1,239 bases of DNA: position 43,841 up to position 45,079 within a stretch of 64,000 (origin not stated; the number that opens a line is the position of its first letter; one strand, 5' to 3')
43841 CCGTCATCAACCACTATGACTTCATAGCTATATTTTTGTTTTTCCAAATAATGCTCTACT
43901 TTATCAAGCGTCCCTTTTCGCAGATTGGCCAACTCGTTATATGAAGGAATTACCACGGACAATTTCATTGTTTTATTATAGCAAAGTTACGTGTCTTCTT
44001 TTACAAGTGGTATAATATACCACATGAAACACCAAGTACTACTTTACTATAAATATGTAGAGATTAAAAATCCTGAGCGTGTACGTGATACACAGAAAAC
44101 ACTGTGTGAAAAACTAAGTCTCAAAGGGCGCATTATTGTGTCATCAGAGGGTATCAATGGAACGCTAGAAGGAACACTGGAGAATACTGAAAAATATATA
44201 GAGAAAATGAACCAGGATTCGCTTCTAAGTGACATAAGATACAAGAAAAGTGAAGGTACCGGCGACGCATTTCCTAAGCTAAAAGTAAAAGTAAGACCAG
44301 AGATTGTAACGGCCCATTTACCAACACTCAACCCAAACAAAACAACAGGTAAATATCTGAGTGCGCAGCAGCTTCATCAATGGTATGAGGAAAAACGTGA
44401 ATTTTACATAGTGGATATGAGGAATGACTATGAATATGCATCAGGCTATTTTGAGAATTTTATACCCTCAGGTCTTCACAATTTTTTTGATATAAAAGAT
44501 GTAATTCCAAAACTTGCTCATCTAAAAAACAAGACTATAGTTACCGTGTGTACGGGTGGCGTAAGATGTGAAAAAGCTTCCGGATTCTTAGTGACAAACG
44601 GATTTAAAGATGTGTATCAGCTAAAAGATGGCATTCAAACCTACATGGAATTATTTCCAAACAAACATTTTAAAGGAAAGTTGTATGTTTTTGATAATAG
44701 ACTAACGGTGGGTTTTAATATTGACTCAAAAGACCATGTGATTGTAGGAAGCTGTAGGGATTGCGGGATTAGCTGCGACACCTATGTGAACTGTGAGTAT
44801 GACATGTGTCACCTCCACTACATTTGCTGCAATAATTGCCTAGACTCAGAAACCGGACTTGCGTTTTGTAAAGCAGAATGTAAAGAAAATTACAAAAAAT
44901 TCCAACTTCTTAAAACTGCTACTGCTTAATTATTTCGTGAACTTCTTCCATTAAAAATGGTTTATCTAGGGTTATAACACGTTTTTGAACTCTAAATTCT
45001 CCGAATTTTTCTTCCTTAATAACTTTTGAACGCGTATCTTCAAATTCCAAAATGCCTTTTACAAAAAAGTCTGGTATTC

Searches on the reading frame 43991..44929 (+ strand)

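Call 33: search_protein_families(library=pfam, proteins=[window:43991-44929:+], max_evalue=0.001)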
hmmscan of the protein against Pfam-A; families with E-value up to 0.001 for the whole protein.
window:43991-44929:+ (312 aa): 3 families
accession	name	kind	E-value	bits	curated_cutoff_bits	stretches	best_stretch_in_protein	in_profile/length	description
PF17773.7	UPF0176_N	-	2.3e-26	92.4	26.2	1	15-105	2-92/92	UPF0176 acylphosphatase like domain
PF12368.13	Rhodanese_C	-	4.3e-15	56.2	26.9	1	228-298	1-66/66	Rhodanase C-terminal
PF00581.25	Rhodanese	-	1.7e-09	38.5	22.2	1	124-218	1-99/102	Rhodanese-like domain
